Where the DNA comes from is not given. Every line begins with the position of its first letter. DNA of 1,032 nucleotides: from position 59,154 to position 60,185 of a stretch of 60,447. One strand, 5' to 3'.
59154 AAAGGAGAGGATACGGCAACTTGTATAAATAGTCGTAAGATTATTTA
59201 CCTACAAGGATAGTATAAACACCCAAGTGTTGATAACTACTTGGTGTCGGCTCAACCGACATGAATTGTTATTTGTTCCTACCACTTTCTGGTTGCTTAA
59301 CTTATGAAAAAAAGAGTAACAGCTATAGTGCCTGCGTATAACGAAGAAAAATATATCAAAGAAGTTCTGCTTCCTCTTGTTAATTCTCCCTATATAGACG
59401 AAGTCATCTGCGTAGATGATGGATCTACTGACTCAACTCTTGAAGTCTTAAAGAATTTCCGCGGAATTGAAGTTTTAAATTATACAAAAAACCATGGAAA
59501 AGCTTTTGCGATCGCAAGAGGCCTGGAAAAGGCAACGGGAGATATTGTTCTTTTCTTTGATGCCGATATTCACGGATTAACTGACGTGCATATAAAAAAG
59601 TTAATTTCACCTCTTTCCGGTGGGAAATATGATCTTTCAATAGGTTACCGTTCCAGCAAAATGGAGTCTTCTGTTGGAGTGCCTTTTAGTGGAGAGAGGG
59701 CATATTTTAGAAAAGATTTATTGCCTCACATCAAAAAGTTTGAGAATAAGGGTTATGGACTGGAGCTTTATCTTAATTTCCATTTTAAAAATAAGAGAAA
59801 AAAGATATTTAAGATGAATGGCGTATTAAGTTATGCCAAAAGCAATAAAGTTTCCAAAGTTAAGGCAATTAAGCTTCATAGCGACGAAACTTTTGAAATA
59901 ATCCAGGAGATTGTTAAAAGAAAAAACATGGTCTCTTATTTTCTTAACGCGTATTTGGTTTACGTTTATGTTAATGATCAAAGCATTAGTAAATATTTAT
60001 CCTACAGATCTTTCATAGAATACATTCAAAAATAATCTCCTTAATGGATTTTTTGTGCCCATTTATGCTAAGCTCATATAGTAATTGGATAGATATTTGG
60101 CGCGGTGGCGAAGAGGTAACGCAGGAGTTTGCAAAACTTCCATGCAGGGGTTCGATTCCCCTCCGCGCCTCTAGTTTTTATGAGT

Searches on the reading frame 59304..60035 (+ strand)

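Call 99: search_protein_families(library=pfam, proteins=[window:59304-60035:+], max_evalue=0.001)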
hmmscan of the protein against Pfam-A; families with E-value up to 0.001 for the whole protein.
window:59304-60035:+ (243 aa): 3 families
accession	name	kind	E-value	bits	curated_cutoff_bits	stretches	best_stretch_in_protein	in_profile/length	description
PF00535.33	Glycos_transf_2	-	2.4e-27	96.4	23.3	1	7-119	2-118/168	Glycosyl transferase family 2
PF10111.15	Glyco_tranf_2_2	-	1.1e-13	51.8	27.3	1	8-97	3-100/276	Glycosyltransferase like family 2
PF13641.12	Glyco_tranf_2_3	-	3.1e-08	34.4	27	1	4-88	2-96/230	Glycosyltransferase like family 2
